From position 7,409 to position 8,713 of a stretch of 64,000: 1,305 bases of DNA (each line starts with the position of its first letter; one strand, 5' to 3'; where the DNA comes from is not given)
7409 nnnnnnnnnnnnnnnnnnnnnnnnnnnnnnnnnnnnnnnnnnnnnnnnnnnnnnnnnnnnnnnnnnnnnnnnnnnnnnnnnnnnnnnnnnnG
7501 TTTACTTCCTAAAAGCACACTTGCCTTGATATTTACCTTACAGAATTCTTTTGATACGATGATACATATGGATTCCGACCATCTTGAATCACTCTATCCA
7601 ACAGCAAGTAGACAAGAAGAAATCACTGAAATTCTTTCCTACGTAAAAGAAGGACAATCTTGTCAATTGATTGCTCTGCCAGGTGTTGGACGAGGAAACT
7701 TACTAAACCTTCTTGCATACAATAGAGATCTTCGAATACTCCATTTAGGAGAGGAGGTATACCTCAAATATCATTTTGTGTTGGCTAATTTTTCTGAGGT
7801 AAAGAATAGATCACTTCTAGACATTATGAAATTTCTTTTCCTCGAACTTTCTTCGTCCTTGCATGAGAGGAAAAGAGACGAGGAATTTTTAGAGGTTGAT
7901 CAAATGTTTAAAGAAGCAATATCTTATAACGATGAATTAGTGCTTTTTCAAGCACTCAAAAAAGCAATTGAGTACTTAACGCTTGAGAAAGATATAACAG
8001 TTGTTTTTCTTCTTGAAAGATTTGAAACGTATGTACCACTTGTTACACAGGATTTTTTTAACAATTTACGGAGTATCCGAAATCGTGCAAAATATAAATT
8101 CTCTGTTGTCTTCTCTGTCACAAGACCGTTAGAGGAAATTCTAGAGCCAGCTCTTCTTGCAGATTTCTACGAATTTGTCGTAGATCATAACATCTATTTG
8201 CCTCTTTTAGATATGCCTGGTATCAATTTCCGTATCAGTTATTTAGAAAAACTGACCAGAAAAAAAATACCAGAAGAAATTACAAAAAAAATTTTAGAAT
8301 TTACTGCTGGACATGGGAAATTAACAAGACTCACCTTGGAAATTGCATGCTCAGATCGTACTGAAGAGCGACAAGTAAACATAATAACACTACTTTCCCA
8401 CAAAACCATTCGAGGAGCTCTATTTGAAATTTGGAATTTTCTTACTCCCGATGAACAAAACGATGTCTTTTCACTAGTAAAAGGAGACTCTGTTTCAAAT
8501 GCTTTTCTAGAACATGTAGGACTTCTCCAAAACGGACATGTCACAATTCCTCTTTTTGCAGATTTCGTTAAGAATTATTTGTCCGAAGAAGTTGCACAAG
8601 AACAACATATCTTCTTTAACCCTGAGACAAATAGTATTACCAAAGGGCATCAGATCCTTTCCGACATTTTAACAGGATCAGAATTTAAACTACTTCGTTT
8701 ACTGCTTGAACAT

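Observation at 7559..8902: Two paralogous regulators (7559..8902 and 33239..34561) pair an NTPase-like N-domain with an OmpR-type winged helix but lack a receiver domain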

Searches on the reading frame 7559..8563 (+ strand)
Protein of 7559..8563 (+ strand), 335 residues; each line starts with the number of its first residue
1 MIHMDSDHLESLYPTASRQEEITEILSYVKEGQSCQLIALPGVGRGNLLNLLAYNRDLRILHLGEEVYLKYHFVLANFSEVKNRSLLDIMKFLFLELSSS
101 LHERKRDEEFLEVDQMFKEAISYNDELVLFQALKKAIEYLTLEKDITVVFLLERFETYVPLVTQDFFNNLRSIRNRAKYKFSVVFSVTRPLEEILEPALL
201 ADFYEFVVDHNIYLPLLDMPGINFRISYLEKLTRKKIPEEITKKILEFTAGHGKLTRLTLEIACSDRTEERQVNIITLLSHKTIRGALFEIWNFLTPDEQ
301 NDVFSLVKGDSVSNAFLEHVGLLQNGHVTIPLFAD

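Call 43: find_homologous_proteins(query=A2, max_evalue=0.001)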
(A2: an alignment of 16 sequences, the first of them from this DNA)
Query A2 (16 sequences) (335 aa, profile of the alignment): 2058 proteins with E <= 0.001 among 7641 candidates; the best 120 are listed.
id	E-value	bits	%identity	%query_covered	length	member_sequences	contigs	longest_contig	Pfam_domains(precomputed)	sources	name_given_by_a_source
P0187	1.3e-136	473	25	99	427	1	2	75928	PF00486.35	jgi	jgi:hypothetical protein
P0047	3.1e-136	472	51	99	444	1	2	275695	PF00486.35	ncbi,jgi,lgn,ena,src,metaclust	metaclust:\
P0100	6.4e-132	458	51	98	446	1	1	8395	PF00486.35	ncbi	-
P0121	9.3e-132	458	21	96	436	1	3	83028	PF00486.35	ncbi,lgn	-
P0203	1.0e-131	457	24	93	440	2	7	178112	PF00486.35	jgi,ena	-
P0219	1.3e-131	457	22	99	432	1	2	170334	PF00486.35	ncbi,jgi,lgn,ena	-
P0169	1.6e-131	457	25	99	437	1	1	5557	PF00486.35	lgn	-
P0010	2.9e-131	456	63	99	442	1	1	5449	PF00486.35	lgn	-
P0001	3.6e-131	456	100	99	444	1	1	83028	PF00486.35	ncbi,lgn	-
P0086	4.9e-131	455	55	98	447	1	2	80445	PF00486.35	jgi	-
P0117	7.4e-131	455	52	98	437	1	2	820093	PF00486.35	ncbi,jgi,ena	-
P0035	1.2e-129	451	58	98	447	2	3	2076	PF00486.35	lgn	-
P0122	3.6e-129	449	21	96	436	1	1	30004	PF00486.35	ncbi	-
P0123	4.5e-129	449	21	96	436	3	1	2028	PF00486.35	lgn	-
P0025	6.0e-129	448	58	99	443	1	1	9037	PF00486.35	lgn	-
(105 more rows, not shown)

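Call 52: search_protein_representatives(alignment_id=A2)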
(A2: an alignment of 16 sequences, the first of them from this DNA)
Query: 16 sequences, 336 profile positions. Proteins with E-value up to 0.001 (for the whole library): 2045; up to 1e-10: 1045; up to 1e-30: 218. The best 150 are listed.
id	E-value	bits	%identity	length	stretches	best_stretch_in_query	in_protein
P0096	4.0e-122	424.2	-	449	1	1-335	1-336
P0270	9.0e-121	419.7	-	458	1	1-336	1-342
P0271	6.1e-115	400.6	-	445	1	2-335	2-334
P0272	1.3e-113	396.2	-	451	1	1-336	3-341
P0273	1.5e-112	392.8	-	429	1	1-336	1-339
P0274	4.7e-107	374.7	-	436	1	1-335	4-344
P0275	1.8e-106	372.7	-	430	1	1-335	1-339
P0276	6.1e-106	371.0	-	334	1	3-325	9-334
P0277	1.1e-105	370.2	-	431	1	4-336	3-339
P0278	1.2e-105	370.0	-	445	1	1-335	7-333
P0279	2.4e-105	369.0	-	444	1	1-335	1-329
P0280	1.6e-104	366.4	-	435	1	1-335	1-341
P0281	3.1e-103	362.1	-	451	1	2-335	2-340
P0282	1.0e-101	357.1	-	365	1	1-335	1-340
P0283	1.7e-101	356.3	-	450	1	2-335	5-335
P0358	1.8e-55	205.1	-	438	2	121-335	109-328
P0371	7.7e-47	176.7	-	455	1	9-335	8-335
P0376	4.3e-43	164.4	-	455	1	4-336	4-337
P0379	1.6e-40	155.9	-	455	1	9-335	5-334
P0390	1.9e-38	149.1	-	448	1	14-335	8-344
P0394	3.5e-38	148.2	-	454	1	13-335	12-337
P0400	2.9e-37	145.2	-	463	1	10-336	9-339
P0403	4.3e-37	144.6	-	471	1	8-311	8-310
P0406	7.8e-37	143.8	-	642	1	9-335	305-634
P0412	2.1e-36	142.4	-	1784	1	8-326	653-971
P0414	2.4e-36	142.2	-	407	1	9-335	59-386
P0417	7.6e-36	140.5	-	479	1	9-310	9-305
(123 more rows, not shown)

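Call 53: search_protein_families(library=pfam, proteins=[P0376, P0379, P0390, P0394, P0400, P0403, P0406, P0412, P0414, P0417], max_evalue=0.01)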
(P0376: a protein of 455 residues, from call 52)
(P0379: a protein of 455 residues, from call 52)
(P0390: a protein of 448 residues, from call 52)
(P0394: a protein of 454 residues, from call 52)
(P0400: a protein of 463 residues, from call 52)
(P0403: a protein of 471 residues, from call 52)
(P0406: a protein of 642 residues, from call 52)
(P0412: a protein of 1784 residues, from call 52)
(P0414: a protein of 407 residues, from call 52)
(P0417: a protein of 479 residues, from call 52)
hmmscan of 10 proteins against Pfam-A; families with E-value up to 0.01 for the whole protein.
P0376 (455 aa): 2 families
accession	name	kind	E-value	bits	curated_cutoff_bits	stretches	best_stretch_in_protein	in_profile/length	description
PF00486.34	Trans_reg_C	-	1.5e-18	67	26.2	1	376-450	5-77/77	Transcriptional regulatory protein, C terminal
PF20703.3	nSTAND1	-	3.8e-05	23.9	27.1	1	15-247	19-223/379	Novel STAND NTPase 1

P0379 (455 aa): 3 families
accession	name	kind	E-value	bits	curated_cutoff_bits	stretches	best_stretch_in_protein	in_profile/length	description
PF00486.34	Trans_reg_C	-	2.5e-11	43.9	26.2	1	366-444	5-77/77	Transcriptional regulatory protein, C terminal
PF13191.12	AAA_16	-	0.0052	17.7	32.6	1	8-137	2-142/167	AAA ATPase domain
PF13401.12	AAA_22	-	0.0087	16.8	27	0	27-175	7-120/130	AAA domain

P0390 (448 aa): 6 families
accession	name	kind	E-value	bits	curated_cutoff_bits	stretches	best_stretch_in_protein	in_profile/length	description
PF00486.34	Trans_reg_C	-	1.1e-13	51.5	26.2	1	373-445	5-76/77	Transcriptional regulatory protein, C terminal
PF13191.12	AAA_16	-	2.6e-07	31.8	32.6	1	10-168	6-159/167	AAA ATPase domain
PF20703.3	nSTAND1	-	4.5e-06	27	27.1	1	4-174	13-154/379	Novel STAND NTPase 1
PF20702.3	nSTAND2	-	0.00011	22.1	24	0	139-310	110-276/279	Novel STAND NTPase 2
PF13401.12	AAA_22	-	0.00055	20.7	27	1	26-108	8-74/130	AAA domain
PF03193.22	RsgA_GTPase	-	0.0043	17.3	30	0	11-49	95-132/174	RsgA GTPase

P0394 (454 aa): 2 families
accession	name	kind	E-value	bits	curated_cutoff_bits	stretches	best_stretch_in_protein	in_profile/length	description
PF00486.34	Trans_reg_C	-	1.5e-14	54.2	26.2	1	369-445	5-77/77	Transcriptional regulatory protein, C terminal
PF13191.12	AAA_16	-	0.0021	19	32.6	1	15-168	6-155/167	AAA ATPase domain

P0400 (463 aa): 5 families
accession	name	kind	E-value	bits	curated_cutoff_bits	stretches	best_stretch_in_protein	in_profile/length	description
PF00486.34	Trans_reg_C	-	1.4e-15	57.6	26.2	1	376-453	5-77/77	Transcriptional regulatory protein, C terminal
PF20703.3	nSTAND1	-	1.6e-05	25.2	27.1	1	14-252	19-226/379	Novel STAND NTPase 1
PF13191.12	AAA_16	-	0.0011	20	32.6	1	28-162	24-151/167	AAA ATPase domain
PF14516.12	AAA_35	-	0.0028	17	27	1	219-299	203-285/331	AAA-like domain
PF01935.23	DUF87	-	0.0098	16.4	23.2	0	29-49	24-44/220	Helicase HerA, central domain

P0403 (471 aa): 2 families
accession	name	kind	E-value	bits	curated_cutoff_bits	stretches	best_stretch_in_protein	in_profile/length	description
PF00486.34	Trans_reg_C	-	6.5e-13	49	26.2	1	389-463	6-77/77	Transcriptional regulatory protein, C terminal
PF20703.3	nSTAND1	-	8.1e-08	32.7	27.1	1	15-323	19-306/379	Novel STAND NTPase 1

P0406 (642 aa): 10 families
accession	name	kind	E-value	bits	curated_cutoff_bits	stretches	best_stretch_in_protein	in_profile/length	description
PF00069.31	Pkinase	-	2.2e-50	171.9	31.7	1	14-259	1-252/263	Protein kinase domain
PF07714.23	PK_Tyr_Ser-Thr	-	6.5e-34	117.8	23.1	1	16-259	3-249/258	Protein tyrosine and serine/threonine kinase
PF13401.12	AAA_22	-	2.5e-08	34.7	27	1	325-485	5-128/130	AAA domain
PF03109.22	ABC1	-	1.5e-06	28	22.9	1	49-158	110-214/244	ABC1 atypical kinase-like domain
PF20703.3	nSTAND1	-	1.6e-06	28.5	27.1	1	311-601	19-283/379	Novel STAND NTPase 1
PF14531.12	Kinase-like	-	6.1e-06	26.1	25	1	125-219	159-258/289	Kinase-like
PF14516.12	AAA_35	-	0.0006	19.2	27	1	431-627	120-318/331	AAA-like domain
PF13191.12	AAA_16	-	0.0013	19.7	32.6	1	308-462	2-155/167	AAA ATPase domain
PF01636.29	APH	-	0.0017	18.6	23.2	0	50-124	31-104/239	Phosphotransferase enzyme family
PF06293.20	Kdo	-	0.0019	18.1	21.3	1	96-148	102-155/207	Lipopolysaccharide kinase (Kdo/WaaP) family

P0412 (1784 aa): 7 families
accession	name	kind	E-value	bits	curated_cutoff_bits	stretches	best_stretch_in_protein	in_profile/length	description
PF19974.5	TCAD9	-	7e-35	121.4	40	2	1337-1482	276-428/429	Ternary complex associated domain 9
PF13676.11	TIR_2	-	8.3e-21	75.2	28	1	1523-1642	2-121/122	TIR domain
PF00486.34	Trans_reg_C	-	8.7e-16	58.2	26.2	1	1022-1099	5-77/77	Transcriptional regulatory protein, C terminal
PF13401.12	AAA_22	-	1.4e-07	32.4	27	1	675-833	6-127/130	AAA domain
PF01636.29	APH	-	7.7e-07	29.5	23.2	1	1348-1397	157-209/239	Phosphotransferase enzyme family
PF13191.12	AAA_16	-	5.6e-05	24.1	32.6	1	671-814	19-158/167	AAA ATPase domain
PF01582.25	TIR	-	0.0017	18.6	21.3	1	1536-1618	20-98/179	TIR domain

P0414 (407 aa): 4 families
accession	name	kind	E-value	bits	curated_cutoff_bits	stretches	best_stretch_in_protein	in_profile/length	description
PF13401.12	AAA_22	-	5.3e-08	33.7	27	1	79-236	5-125/130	AAA domain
PF20703.3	nSTAND1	-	5e-07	30.1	27.1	1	65-357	19-285/379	Novel STAND NTPase 1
PF13191.12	AAA_16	-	3.5e-05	24.8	32.6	1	65-203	5-143/167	AAA ATPase domain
PF05729.18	NACHT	-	0.0037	17.6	26.7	0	83-210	4-99/167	NACHT domain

P0417 (479 aa): 2 families
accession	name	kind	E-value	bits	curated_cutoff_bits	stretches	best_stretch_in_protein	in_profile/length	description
PF00486.34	Trans_reg_C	-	2.8e-06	27.7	26.2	1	402-462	12-73/77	Transcriptional regulatory protein, C terminal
PF20703.3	nSTAND1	-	3.3e-06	27.4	27.1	1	15-347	19-329/379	Novel STAND NTPase 1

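Call 84: list_cluster_members(proteins=[P0371, P0376, P0379, P0390, P0394, P0400, P0403, P0412, P0406, P0358])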
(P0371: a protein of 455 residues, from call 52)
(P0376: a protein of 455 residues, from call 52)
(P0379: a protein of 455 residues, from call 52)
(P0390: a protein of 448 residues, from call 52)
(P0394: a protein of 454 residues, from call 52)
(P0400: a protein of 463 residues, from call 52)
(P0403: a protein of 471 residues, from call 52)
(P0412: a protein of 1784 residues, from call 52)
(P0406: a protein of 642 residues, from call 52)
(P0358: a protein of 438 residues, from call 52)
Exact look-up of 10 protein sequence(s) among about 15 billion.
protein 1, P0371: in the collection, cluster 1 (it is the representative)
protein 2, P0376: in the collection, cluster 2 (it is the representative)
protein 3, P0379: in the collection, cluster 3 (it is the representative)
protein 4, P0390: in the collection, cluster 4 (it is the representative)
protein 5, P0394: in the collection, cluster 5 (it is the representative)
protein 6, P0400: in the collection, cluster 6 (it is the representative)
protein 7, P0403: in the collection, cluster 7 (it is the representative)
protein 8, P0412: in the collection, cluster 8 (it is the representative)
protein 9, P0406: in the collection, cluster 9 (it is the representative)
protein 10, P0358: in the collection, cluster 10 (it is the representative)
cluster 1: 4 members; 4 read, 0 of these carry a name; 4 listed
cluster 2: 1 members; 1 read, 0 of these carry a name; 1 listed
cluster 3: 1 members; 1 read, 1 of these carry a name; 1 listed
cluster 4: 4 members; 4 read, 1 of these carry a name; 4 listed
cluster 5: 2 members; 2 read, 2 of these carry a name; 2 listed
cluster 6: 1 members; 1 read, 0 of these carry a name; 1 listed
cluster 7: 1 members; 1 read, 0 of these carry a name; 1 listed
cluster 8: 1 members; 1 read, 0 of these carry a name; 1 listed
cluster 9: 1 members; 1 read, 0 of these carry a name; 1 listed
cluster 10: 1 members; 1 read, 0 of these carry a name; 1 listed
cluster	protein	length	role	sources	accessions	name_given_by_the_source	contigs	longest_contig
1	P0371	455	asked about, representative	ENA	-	-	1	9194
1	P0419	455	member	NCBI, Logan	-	-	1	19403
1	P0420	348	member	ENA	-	-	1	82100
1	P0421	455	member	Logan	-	-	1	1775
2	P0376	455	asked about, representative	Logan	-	-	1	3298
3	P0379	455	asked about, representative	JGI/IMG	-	DNA-binding winged helix-turn-helix (wHTH) protein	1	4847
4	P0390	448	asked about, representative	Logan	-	-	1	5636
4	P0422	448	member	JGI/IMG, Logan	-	hypothetical protein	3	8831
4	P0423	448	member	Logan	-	-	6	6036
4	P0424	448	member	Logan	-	-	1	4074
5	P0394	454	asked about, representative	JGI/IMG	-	DNA-binding winged helix-turn-helix (wHTH) protein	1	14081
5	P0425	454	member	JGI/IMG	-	DNA-binding winged helix-turn-helix (wHTH) protein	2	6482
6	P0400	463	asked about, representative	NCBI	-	-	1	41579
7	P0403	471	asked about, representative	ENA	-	-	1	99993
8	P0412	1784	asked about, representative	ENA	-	-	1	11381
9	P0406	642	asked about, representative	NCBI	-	-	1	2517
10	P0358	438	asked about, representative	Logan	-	-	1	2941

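Call 85: find_encoding_contigs(protein=P0400, flank=6000, max_places=1)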
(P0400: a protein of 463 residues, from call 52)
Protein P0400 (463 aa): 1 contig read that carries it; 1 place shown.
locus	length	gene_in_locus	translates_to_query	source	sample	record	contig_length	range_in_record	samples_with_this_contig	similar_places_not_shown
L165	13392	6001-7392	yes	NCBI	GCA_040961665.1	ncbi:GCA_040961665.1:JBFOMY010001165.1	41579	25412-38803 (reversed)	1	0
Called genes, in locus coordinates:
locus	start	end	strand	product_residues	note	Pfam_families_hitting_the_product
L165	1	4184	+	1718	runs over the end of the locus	PF00072:Response_reg, PF01590:GAF, PF13185:GAF_2, PF13492:GAF_3, PF01590:GAF, PF13185:GAF_2, PF01590:GAF, PF13185:GAF_2, +14 more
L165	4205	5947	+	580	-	PF00072:Response_reg, PF19974:TCAD9, PF01636:APH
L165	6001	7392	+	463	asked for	PF20703:nSTAND1 (faint), PF00486:Trans_reg_C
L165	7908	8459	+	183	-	-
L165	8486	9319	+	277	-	PF03703:bPH_2 (weak)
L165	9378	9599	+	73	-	-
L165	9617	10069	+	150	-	PF14462:Prok-E2_E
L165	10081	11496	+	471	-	PF00899:ThiF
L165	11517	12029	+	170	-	-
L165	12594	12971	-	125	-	-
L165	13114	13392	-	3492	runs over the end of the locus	PF00801:PKD, PF18911:PKD_4, PF00801:PKD, PF18911:PKD_4, PF00801:PKD, PF13205:Big_5, PF13517:FG-GAP_3, PF00801:PKD, +8 more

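Call 89: predict_structure(alignment_id=A2)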
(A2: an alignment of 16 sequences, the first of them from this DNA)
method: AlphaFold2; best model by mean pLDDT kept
length: 335 residues; sequences in the alignment: 16
mean_pLDDT: 92.3   pTM: 0.90
mean pLDDT of the five models: 92.3, 92.0, 91.5, 91.2, 90.5
residues with pLDDT >= 90: 281; 70-90: 41; 50-70: 8; < 50: 5
segments of 3 or more residues with pLDDT < 50: 1-5
pLDDT, mean of each block of 10 residues (from residue 1): 55 92 97 96 94 94 94 97 94 98 95 97 93 98 98 95 95 94 97 90 87 95 92 89 95 95 72 85 96 96 92 92 93 95
secondary structure, 60 per line:
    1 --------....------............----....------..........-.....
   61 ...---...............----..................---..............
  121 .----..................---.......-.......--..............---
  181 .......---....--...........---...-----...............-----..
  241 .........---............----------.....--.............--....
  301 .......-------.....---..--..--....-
elements in order: H9-12 H19-30 E35-38 H45-54 H56-63 H67-70 E71-77 H78-81 H86-103 H107-121 H126-143 E147-153 H155-161 H164-177 E181-187 H191-194 H197-207 E211-213 H219-233 H239-249 H253-264 H275-279 H282-294 H297-307 H315-319 H331-334

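Call 91: fold_search(model_id=the predicted structure, library=pdb)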
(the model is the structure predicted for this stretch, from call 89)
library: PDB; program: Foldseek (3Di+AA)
matches with E <= 10: 1127; with E <= 0.001: 47
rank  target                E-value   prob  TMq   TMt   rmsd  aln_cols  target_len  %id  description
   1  7tjj_D                5.3e-06  1.00  0.40  0.33  12.7       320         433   16  S. cerevisiae ORC bound to 84 bp ARS1 DNA and Cdc6 (state 1) with docked Orc6 N-terminal domain (released 2022-10-05)
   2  5zr1_D                6.2e-06  1.00  0.40  0.32  12.5       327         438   16  Saccharomyces Cerevisiae Origin Recognition Complex Bound to a 72-bp Origin DNA containing ACS and B1 element (released 2018-07-11)
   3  7tji_D                7.2e-06  1.00  0.40  0.32  11.7       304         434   16  S. cerevisiae ORC bound to 84 bp ARS1 DNA and Cdc6 (state 2) with flexible Orc6 N-terminal domain (released 2022-10-05)
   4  7tjh_D                1.6e-05  1.00  0.41  0.33  11.7       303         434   16  S. cerevisiae ORC bound to 84 bp ARS1 DNA and Cdc6 (state 1) with flexible Orc6 N-terminal domain (released 2022-10-05)
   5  5v8f_D                2.5e-05  1.00  0.39  0.30  13.0       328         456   15  Structural basis of MCM2-7 replicative helicase loading by ORC-Cdc6 and Cdt1 (released 2017-05-10)
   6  6rqc_D                3.7e-05  1.00  0.38  0.30  13.4       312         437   16  Cryo-EM structure of an MCM loading intermediate (released 2019-11-20)
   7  7u19_C                5.3e-05  1.00  0.43  0.44  10.9       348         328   15  RFC:PCNA bound to nicked DNA (released 2022-07-06)
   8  7tjf_A                7.5e-05  1.00  0.45  0.33  10.1       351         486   11  S. cerevisiae ORC bound to 84 bp ARS1 DNA (released 2023-01-18)
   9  8xvb_A                8.3e-05  1.00  0.46  0.60   6.1       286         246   11  Cryo-EM structure of ATP-DNA-MuB filaments (released 2024-08-14)
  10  2v1u_A                1.0e-04  1.00  0.45  0.41   9.1       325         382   14  STRUCTURE OF THE AEROPYRUM PERNIX ORC1 PROTEIN IN COMPLEX WITH DNA (released 2007-09-18)
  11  7tfh_B                1.2e-04  1.00  0.42  0.43  11.6       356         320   11  Atomic model of the S. cerevisiae clamp-clamp loader complex PCNA-RFC bound to two DNA molecules, one at the 5'-recess (released 2022-11-16)
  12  7jps_D                1.3e-04  1.00  0.38  0.32  12.9       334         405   14  ORC-DNA: Human Origin Recognition Complex (ORC) with DNA bound in the core (released 2020-09-09)
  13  1fnn_A                1.5e-04  1.00  0.46  0.41   9.2       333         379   14  CRYSTAL STRUCTURE OF CDC6P FROM PYROBACULUM AEROPHILUM (released 2000-10-04)
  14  2qby_B                1.5e-04  1.00  0.45  0.42  11.4       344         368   14  Crystal structure of a heterodimer of Cdc6/Orc1 initiators bound to origin DNA (from S. solfataricus) (released 2007-09-11)
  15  6wgc_D                2.2e-04  1.00  0.41  0.33  12.9       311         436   16  Atomic model of semi-attached mutant OCCM-DNA complex (ORC-Cdc6-Cdt1-Mcm2-7 with Mcm6 WHD truncation) (released 2020-07-15)
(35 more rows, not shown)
